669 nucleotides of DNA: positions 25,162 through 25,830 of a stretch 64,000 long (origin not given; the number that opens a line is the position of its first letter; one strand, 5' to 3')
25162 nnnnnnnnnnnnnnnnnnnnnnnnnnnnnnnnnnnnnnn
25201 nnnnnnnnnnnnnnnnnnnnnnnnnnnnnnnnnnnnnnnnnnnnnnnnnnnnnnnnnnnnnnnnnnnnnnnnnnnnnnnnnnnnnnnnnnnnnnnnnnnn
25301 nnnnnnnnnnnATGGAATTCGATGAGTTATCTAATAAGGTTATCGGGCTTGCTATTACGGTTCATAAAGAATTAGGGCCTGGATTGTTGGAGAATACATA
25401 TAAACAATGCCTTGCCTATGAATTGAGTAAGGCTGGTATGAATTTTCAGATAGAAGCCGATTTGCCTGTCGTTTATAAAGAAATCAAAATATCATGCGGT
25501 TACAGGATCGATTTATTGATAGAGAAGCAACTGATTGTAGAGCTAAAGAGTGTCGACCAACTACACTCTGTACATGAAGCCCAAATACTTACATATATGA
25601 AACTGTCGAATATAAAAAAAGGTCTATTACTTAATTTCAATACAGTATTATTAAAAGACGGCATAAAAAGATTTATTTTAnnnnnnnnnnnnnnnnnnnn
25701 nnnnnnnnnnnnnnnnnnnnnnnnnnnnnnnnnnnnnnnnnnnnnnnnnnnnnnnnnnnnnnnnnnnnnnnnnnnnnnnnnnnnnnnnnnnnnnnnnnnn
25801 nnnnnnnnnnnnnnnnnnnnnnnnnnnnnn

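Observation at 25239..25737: Complete GxxExxY (PD-(D/E)XK-like) gene carried in the loop of a heptad-periodic 33-bp inverted repeat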

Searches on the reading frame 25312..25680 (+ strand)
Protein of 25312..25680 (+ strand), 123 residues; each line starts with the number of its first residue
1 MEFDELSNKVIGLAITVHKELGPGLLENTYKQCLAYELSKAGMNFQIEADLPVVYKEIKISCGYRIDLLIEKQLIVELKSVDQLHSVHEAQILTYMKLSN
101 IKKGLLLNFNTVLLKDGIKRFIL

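Call 3: search_protein_families(library=ncbifam, proteins=[window:25312-25680:+])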
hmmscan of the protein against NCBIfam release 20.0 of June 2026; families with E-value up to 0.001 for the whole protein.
window:25312-25680:+ (123 aa): 1 family
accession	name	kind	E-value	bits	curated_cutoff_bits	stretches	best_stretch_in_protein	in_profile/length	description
TIGR04256.1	GxxExxY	subfamily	8.2e-44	148.7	35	1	5-122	1-116/116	GxxExxY protein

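Call 4: search_protein_families(library=pfam, proteins=[window:25312-25680:+])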
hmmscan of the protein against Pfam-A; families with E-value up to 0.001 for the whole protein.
window:25312-25680:+ (123 aa): 1 family
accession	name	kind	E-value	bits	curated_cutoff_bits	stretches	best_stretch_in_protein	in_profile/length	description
PF13366.12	PDDEXK_3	-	2.2e-43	147.8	22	1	5-121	2-117/117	PD-(D/E)XK nuclease superfamily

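Call 15: find_homologous_proteins(query=window:25312-25680:+)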
Query window:25312-25680:+ (123 aa): 7998 proteins with E <= 0.001 among 8000 candidates; the best 120 are listed.
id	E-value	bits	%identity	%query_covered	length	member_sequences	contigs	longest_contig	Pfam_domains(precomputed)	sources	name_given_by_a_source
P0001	5.8e-72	257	100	100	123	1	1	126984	PF13366.13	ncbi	-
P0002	6.9e-57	209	80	100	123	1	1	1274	PF13366.13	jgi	-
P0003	8.8e-57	208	77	100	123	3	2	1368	PF13366.13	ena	-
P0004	1.3e-56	208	77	100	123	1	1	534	PF13366.13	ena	-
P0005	2.6e-56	207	79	100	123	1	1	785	PF13366.13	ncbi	-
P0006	2.8e-56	207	80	100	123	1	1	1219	PF13366.13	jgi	-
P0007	3.1e-56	207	79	100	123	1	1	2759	PF13366.13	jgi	-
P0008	3.1e-56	207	78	100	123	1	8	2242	PF13366.13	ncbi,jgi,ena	-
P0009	3.4e-56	206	79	100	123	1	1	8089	PF13366.13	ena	-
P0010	4.5e-56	206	77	100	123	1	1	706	PF13366.13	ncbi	-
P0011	4.9e-56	206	74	100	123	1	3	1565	PF13366.13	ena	-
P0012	5.3e-56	206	77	100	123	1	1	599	PF13366.13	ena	-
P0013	7.0e-56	205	77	100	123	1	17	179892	PF13366.13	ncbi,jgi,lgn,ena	-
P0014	8.4e-56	205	78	100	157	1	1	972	PF13366.13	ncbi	-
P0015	1.0e-55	205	78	100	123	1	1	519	PF13366.13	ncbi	-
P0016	1.3e-55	205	77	100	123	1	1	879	PF13366.13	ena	-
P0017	2.0e-55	204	77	100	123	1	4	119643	PF13366.13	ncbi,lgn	-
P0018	2.0e-55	204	78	100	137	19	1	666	PF13366.13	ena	-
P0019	2.1e-55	204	77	100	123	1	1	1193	PF13366.13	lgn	-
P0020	2.2e-55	204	76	100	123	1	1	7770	PF13366.13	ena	-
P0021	2.9e-55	203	76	100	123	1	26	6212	PF13366.13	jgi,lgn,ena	-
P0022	3.2e-55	203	77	100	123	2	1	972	PF13366.13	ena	-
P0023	3.4e-55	203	76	100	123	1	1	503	PF13366.13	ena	-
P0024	3.9e-55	203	76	100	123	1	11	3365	PF13366.13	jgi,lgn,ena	-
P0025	4.5e-55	203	76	100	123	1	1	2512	PF13366.13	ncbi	-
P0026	5.3e-55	203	77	100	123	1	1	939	PF13366.13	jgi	-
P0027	5.4e-55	203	77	100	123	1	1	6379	PF13366.13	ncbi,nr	ncbi:MAG: GxxExxY protein [Planctomycetes bacterium]|nr:GxxExxY protein [Planctomycetota bacterium]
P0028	6.9e-55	202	76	100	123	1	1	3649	PF13366.13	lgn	-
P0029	7.1e-55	202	78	100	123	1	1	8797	PF13366.13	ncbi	-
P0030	8.4e-55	202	78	100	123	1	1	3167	PF13366.13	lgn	-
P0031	9.2e-55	202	76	100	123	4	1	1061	PF13366.13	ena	-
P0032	1.1e-54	202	76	100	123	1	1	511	PF13366.13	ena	-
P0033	1.1e-54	202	76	100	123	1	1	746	PF13366.13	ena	-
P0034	1.2e-54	201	74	100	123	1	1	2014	PF13366.13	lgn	-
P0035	1.3e-54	201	79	100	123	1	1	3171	PF13366.13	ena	-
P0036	1.3e-54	201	76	100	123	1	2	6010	PF13366.13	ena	-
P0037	1.4e-54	201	76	100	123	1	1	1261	PF13366.13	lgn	-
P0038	1.5e-54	201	76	100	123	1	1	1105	PF13366.13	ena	-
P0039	1.7e-54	201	76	100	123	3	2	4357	PF13366.13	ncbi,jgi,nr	ncbi:MAG: GxxExxY protein [Desulfobacteraceae bacterium A6]|nr:MAG: GxxExxY protein [Desulfobacterac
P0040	1.9e-54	201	77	100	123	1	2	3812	PF13366.13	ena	-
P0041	1.9e-54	201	76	100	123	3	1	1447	PF13366.13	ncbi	-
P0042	2.8e-54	200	75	100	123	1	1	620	PF13366.13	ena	-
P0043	3.2e-54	200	76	100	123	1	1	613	PF13366.13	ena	-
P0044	3.2e-54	200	76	100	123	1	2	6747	PF13366.13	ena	-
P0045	3.4e-54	200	77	100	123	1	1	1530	PF13366.13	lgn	-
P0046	3.5e-54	200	76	100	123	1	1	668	PF13366.13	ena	-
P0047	3.6e-54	200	76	100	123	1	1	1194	PF13366.13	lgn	-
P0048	3.8e-54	200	77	100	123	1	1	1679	PF13366.13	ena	-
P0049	4.0e-54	200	77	100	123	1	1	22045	PF13366.13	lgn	-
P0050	4.6e-54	200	75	100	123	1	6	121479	PF13366.13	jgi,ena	jgi:GxxExxY protein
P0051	4.8e-54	200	76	100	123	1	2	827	PF13366.13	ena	-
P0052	5.2e-54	199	79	100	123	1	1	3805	PF13366.13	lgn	-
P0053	5.4e-54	199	76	100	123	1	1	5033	PF13366.13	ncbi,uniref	ncbi:MAG TPA: GxxExxY protein [Candidatus Wunengus sp. YC63]|uniref:GxxExxY protein n=1 Tax=Candidat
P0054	6.0e-54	199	76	100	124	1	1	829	PF13366.13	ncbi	-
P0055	1.0e-53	198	75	100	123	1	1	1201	PF13366.13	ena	-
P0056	1.2e-53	198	74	100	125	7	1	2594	PF13366.13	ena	-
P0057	1.3e-53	198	72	100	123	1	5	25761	PF13366.13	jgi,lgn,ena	-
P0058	1.9e-53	198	75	100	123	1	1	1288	PF13366.13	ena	-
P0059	2.1e-53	197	74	100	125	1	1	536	PF13366.13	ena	-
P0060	2.4e-53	197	75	100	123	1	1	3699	PF13366.13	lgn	-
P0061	2.5e-53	197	76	100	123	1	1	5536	PF13366.13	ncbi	ncbi:MAG: GxxExxY protein [bacterium]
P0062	2.9e-53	197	76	100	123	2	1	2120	PF13366.13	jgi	jgi:GxxExxY protein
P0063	3.9e-53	197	75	100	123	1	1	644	PF13366.13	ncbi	-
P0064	4.1e-53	197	74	100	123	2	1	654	PF13366.13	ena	-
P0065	4.5e-53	196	76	100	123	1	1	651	PF13366.13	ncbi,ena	-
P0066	4.8e-53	196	74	100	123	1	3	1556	PF13366.13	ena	-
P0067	5.0e-53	196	74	100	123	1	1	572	PF13366.13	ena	-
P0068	5.5e-53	196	73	100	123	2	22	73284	PF13366.13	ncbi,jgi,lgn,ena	jgi:GxxExxY protein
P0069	6.1e-53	196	75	100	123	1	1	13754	PF13366.13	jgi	jgi:GxxExxY protein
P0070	6.8e-53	196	75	100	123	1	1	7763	PF13366.13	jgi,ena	-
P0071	7.1e-53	196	73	100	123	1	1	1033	PF13366.13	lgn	-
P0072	7.2e-53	196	74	100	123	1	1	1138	PF13366.13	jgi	jgi:GxxExxY protein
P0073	7.9e-53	196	74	100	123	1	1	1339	PF13366.13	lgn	-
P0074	8.0e-53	196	74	100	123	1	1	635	PF13366.13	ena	-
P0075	9.5e-53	195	75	100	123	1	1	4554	PF13366.13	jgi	-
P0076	1.2e-52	195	74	100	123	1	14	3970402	PF13366.13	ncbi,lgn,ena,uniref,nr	ncbi:MAG: GxxExxY protein [Candidatus Jettenia sp.]|uniref:GxxExxY protein n=1 Tax=Candidatus Jetten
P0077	1.2e-52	195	76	100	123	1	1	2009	PF13366.13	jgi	jgi:GxxExxY protein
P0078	1.4e-52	195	73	100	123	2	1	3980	PF13366.13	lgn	-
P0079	2.4e-52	194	72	100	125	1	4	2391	PF13366.13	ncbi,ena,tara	tara:strand:- start:5 stop:382 length:378 start_codon:yes stop_codon:yes gene_type:complete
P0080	2.6e-52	194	74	100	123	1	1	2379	PF13366.13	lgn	-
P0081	3.8e-52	193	73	100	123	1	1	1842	PF13366.13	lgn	-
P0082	3.8e-52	193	74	100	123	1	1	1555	PF13366.13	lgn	-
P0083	4.0e-52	193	75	100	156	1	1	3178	PF13366.13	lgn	-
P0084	4.6e-52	193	75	100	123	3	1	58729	PF13366.13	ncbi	-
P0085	6.2e-52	193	74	100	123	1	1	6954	PF13366.13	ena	-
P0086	7.3e-52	192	72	100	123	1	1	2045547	PF13366.13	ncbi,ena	-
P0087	8.7e-52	192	73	100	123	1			PF13366.13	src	-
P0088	9.5e-52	192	71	100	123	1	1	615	PF13366.13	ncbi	-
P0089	1.1e-51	192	72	100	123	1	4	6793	PF13366.13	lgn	-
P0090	1.1e-51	192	76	100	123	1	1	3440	PF13366.13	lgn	-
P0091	1.3e-51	192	73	100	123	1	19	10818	PF13366.13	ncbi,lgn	-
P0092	1.4e-51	192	72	100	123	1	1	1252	PF13366.13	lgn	-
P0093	1.4e-51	192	73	100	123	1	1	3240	PF13366.13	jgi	-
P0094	1.4e-51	192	72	100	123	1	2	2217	PF13366.13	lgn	-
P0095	1.7e-51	191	72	100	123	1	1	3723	PF13366.13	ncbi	-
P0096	1.9e-51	191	72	100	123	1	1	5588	PF13366.13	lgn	-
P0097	2.1e-51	191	71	100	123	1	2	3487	PF13366.13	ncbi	-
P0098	2.2e-51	191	73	100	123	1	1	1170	PF13366.13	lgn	-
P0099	2.5e-51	191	74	99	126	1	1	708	PF13366.13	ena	-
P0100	2.6e-51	191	74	100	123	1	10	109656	PF13366.13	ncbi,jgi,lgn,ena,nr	ncbi:MAG: GxxExxY protein [Candidatus Margulisiibacteriota bacterium]|nr:MAG: GxxExxY protein [Candi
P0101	2.7e-51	191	72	100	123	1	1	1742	PF13366.13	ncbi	-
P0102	3.1e-51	190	74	100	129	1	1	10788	PF13366.13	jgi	-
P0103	3.1e-51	190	72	100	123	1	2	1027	PF13366.13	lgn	-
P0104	3.4e-51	190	72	100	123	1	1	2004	PF13366.13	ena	-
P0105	3.7e-51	190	72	100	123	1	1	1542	PF13366.13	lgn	-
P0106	4.0e-51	190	72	100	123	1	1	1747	PF13366.13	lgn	-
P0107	4.2e-51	190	72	100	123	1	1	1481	PF13366.13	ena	-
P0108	5.0e-51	190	70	100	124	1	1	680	PF13366.13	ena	-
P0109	5.4e-51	190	72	100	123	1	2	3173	PF13366.13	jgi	jgi:GxxExxY protein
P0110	6.1e-51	190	70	100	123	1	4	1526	PF13366.13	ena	-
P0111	7.0e-51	189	71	100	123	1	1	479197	PF13366.13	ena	-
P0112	7.5e-51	189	71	100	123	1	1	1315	PF13366.13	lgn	-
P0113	7.7e-51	189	70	100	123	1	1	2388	PF13366.13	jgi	jgi:GxxExxY protein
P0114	8.3e-51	189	69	100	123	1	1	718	PF13366.13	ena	-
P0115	1.0e-50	189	72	100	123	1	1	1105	PF13366.13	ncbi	-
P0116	1.1e-50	189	72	98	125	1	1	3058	PF13366.13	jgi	jgi:GxxExxY protein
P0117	1.2e-50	189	69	100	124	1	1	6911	PF13366.13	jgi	-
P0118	1.2e-50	189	73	100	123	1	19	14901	PF13366.13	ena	-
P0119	1.6e-50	188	71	100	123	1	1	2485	PF13366.13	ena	-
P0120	1.9e-50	188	71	100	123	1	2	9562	PF13366.13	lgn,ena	-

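Call 26: find_related_loci(query=A1, collection=metagenome_contigs, flank=2500)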
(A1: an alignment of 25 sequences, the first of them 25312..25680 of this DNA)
Query A1 (123 aa) in metagenome_contigs; peptide patterns used: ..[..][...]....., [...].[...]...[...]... (x = any residue, [..] = any of these).
600 stretches matched a pattern (row limit reached: there are more); 572 encode a relative of the query (tblastn E <= 1e-3); the best 80 are kept; 80 distinct loci.
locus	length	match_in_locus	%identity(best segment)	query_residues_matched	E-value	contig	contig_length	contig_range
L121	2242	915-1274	78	1-120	8e-63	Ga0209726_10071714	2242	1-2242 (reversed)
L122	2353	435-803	64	1-123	2e-54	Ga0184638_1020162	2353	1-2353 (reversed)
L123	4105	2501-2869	66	1-123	1e-53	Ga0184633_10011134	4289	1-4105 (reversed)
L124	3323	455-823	64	1-123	1e-53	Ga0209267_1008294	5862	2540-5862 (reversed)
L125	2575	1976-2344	64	1-123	5e-54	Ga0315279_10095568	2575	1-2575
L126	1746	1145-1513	63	1-123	8e-55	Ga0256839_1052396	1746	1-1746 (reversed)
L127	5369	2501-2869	65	1-123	3e-53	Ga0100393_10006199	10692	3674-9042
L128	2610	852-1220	66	1-123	1e-53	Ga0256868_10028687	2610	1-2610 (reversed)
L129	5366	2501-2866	63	2-123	3e-53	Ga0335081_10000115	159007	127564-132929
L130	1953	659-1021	64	1-121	1e-52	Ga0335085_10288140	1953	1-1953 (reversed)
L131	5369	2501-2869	63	1-123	5e-52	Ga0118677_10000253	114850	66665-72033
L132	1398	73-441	63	1-123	3e-53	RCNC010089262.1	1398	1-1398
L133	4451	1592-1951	65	1-120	9e-51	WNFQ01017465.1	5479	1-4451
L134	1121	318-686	63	1-123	1e-53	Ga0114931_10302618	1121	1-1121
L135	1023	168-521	65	3-120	7e-54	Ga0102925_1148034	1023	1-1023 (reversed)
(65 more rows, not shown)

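Call 32: find_encoding_contigs(protein=P0001, flank=1000, max_places=3)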
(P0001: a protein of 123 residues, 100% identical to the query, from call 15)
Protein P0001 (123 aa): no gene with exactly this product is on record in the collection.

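Call 33: search_solved_structures(query=A1, max_evalue=1, show_alignments=2)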
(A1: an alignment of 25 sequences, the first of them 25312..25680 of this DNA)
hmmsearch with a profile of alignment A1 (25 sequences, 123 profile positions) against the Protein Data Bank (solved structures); distinct sequences matched with E-value up to 1: 0.

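Call 40: predict_structure(alignment_id=A2)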
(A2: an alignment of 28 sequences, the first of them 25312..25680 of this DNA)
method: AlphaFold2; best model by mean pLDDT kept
length: 123 residues; sequences in the alignment: 28
mean_pLDDT: 56.8   pTM: 0.49
mean pLDDT of the five models: 56.8, 55.8, 48.6, 43.2, 42.9
residues with pLDDT >= 90: 0; 70-90: 25; 50-70: 61; < 50: 37
segments of 3 or more residues with pLDDT < 50: 87-123
pLDDT, mean of each block of 10 residues (from residue 1): 58 64 60 72 64 73 72 66 54 37 37 33 32
secondary structure, 60 per line:
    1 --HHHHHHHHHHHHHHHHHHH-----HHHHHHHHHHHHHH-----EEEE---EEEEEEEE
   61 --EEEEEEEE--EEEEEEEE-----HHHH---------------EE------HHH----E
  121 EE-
elements in order: H3-21 H27-40 E46-49 E53-60 E63-70 E73-80 H86-89 E120-122

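Call 54: search_protein_families(library=pfam, proteins=[L122:1371-1730:+], max_evalue=0.01)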
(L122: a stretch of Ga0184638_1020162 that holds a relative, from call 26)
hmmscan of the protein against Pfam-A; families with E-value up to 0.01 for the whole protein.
L122:1371-1730:+ (120 aa): 1 family
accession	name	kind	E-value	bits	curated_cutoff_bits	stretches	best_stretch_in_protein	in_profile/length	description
PF05635.17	23S_rRNA_IVP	-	7.8e-13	49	33.8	1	13-108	7-100/106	23S rRNA-intervening sequence protein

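Call 55: search_protein_families(library=padloc, proteins=[window:25312-25680:+, L122:1371-1730:+], max_evalue=0.01)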
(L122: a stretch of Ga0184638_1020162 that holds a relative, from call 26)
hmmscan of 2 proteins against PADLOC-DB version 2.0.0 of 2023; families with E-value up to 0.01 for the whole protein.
window:25312-25680:+ (123 aa): 2 families
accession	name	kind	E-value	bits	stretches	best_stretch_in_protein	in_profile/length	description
PDLC01771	Cas4b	-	0.002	16.3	1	55-98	50-91/162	-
PDLC01611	Cas4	-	0.0093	14.3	0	56-98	46-89/158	"CAS-I,CAS-II,CAS-III,CAS-IV,CAS-V,CAS-VI; acquisition_associated"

L122:1371-1730:+ (120 aa): 0 families

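Call 65: search_protein_representatives(alignment_id=A2)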
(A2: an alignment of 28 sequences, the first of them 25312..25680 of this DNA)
Query: 28 sequences, 123 profile positions. Proteins with E-value up to 0.001 (for the whole library): 27826; up to 1e-10: 10988; up to 1e-30: 514. The best 150 are listed.
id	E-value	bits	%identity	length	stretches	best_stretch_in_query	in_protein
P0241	2.6e-63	228.0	-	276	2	3-122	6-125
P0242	1.8e-62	225.3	-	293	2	2-123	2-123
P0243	4.7e-61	220.7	-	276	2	4-123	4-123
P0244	6.0e-60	217.2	-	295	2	2-122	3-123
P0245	1.9e-58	212.3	-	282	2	4-122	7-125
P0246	7.3e-53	194.3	-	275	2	7-120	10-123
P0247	4.6e-51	188.5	-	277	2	4-123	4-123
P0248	1.4e-50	186.9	-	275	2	10-123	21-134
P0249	1.7e-50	186.6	-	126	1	2-123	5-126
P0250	1.9e-50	186.5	-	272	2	4-122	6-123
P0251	2.8e-50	186.0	-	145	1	1-123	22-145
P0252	4.4e-49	182.1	-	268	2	4-123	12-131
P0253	1.6e-48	180.3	-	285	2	5-123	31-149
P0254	6.4e-48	178.3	-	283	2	2-122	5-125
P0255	1.0e-47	177.7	-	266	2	5-121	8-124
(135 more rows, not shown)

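Call 68: search_solved_structures(query=A3, max_evalue=10, show_alignments=2)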
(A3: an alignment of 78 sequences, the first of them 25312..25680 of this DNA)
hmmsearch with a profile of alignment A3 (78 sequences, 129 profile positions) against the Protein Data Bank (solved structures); distinct sequences matched with E-value up to 10: 0.

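Call 70: search_dna_similar(query=window:25312-25680:+, collection=plasmids, mode=protein, max_rows=25)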
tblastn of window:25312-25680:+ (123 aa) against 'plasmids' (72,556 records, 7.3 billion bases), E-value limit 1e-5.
Records with a match: 8; places in all: 9; records where one place covers at least 80% of the query: 8.
Best place of each record, by identity: <60% 8.
By first word of the organism name: Bacteroides 1; Bernardetia 1; Gemmatirosa 1; Sphingomonas 1; Persicobacter 1; Treponema 1; Fusobacteria 1; Prevotella 1.
By predicted mobility (MOB-suite, as given by PLSDB): non-mobilizable 8.
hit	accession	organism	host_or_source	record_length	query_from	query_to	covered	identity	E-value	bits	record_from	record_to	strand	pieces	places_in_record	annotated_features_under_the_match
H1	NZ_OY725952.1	Bacteroides finegoldii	-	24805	2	123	99%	54.1%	8e-36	135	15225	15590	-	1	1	GxxExxY protein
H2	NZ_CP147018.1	Bernardetia sp. Wsw4-3y2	Red alga,Red algae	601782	1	123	100%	50.8%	2e-37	140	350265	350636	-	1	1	GxxExxY protein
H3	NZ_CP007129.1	Gemmatirosa kalamazoonensis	-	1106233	1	122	97%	47.9%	4e-24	135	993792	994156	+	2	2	record has no annotation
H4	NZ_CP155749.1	Sphingomonas parapaucimobilis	Chinese cabbage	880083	2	122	98%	39.0%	2e-21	95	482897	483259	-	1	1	GxxExxY protein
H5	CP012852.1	Persicobacter sp. JZB09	cell culture,soil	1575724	1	115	93%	36.5%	3e-16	80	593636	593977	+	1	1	none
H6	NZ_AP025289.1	Treponema saccharophilum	-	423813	3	121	97%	34.2%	1e-12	70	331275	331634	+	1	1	GxxExxY protein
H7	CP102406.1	Fusobacteria bacterium ZRK30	pure culture,cold seep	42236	1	109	89%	35.8%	2e-13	72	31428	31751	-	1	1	GxxExxY protein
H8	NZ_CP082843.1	Prevotella nigrescens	-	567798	5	110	86%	33.0%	3e-15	77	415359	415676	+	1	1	GxxExxY protein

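Call 71: search_dna_similar(query=window:25312-25680:+, collection=phages, mode=protein, max_rows=15)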
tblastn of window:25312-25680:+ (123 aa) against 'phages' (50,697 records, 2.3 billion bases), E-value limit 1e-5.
No match.

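Call 73: predict_structure(alignment_id=A3)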
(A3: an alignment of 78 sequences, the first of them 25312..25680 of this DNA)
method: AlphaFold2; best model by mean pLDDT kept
length: 123 residues; sequences in the alignment: 78
mean_pLDDT: 96.3   pTM: 0.88
mean pLDDT of the five models: 96.3, 96.0, 95.9, 95.7, 95.5
residues with pLDDT >= 90: 113; 70-90: 10; 50-70: 0; < 50: 0
segments of 3 or more residues with pLDDT < 50: none
pLDDT, mean of each block of 10 residues (from residue 1): 92 99 98 99 98 91 93 98 98 96 98 97 96
secondary structure, 60 per line:
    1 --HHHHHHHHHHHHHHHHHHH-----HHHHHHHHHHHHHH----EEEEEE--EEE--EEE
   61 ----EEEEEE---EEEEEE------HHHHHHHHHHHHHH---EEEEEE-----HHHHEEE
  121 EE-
elements in order: H3-21 H27-40 E45-50 E53-55 E58-60 E65-70 E74-79 H86-99 E103-108 H114-117 E118-122
